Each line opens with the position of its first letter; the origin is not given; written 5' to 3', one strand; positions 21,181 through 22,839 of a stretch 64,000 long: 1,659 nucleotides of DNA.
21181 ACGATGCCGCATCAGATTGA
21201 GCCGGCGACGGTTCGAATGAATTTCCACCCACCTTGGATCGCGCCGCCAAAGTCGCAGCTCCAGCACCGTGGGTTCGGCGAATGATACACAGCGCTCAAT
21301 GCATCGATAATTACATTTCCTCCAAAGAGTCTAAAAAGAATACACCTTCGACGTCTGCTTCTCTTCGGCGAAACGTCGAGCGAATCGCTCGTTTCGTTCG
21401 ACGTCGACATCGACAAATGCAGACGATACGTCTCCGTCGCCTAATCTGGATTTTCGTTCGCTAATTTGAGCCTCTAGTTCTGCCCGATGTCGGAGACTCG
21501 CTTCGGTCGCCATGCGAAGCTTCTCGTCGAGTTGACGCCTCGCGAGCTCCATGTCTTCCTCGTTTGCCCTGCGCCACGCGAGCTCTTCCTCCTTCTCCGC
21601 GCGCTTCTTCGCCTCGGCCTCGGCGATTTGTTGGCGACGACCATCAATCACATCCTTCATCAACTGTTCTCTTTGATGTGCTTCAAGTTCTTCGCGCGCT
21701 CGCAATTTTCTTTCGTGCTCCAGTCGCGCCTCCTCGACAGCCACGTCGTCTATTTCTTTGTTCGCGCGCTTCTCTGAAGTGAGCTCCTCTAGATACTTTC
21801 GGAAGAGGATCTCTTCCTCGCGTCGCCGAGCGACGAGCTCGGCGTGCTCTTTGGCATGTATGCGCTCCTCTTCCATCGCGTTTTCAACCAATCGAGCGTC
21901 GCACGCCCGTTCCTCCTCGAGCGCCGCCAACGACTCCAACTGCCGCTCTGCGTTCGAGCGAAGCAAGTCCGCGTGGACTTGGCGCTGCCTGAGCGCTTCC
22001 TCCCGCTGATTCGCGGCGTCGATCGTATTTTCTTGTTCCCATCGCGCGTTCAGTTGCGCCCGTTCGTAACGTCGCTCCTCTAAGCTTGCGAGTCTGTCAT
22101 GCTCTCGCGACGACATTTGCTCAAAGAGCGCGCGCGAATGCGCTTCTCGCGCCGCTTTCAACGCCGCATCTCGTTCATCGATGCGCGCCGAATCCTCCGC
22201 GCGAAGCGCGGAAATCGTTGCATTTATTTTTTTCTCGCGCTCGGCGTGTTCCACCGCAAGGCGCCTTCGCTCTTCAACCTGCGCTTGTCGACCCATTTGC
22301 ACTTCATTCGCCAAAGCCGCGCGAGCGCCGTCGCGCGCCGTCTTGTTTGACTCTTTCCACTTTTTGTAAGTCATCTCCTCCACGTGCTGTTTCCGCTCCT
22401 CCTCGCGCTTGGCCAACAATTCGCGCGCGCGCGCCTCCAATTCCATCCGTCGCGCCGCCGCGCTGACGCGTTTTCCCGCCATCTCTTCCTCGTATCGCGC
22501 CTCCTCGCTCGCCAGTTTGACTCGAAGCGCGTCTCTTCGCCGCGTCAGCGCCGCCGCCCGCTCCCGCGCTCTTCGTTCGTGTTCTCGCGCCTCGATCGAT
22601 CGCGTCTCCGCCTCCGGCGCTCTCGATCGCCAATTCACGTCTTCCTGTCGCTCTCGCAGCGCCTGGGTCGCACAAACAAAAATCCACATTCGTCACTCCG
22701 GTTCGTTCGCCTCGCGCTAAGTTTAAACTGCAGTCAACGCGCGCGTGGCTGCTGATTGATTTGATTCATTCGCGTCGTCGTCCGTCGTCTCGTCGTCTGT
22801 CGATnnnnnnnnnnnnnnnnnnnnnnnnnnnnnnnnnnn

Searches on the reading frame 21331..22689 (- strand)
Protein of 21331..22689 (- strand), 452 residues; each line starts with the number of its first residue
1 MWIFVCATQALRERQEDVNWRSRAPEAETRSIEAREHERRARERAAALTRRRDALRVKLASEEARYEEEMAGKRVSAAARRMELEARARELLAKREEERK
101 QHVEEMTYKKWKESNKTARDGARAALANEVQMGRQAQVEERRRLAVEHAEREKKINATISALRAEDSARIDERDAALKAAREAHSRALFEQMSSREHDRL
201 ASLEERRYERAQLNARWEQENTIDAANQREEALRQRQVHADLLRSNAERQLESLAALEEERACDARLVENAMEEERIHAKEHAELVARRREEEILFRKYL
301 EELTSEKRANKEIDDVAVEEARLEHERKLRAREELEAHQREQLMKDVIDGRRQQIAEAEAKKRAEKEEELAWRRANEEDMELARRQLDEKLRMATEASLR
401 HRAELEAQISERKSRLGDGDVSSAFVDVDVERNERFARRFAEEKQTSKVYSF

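Call 41: search_protein_families(library=pfam, proteins=[window:21331-22689:-], max_evalue=0.00001)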
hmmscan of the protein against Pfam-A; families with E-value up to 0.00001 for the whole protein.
window:21331-22689:- (452 aa): 1 family
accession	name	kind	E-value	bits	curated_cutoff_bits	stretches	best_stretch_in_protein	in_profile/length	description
PF13868.11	TPH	-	5.7e-18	65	27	1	119-414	9-304/352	Trichohyalin-plectin-homology domain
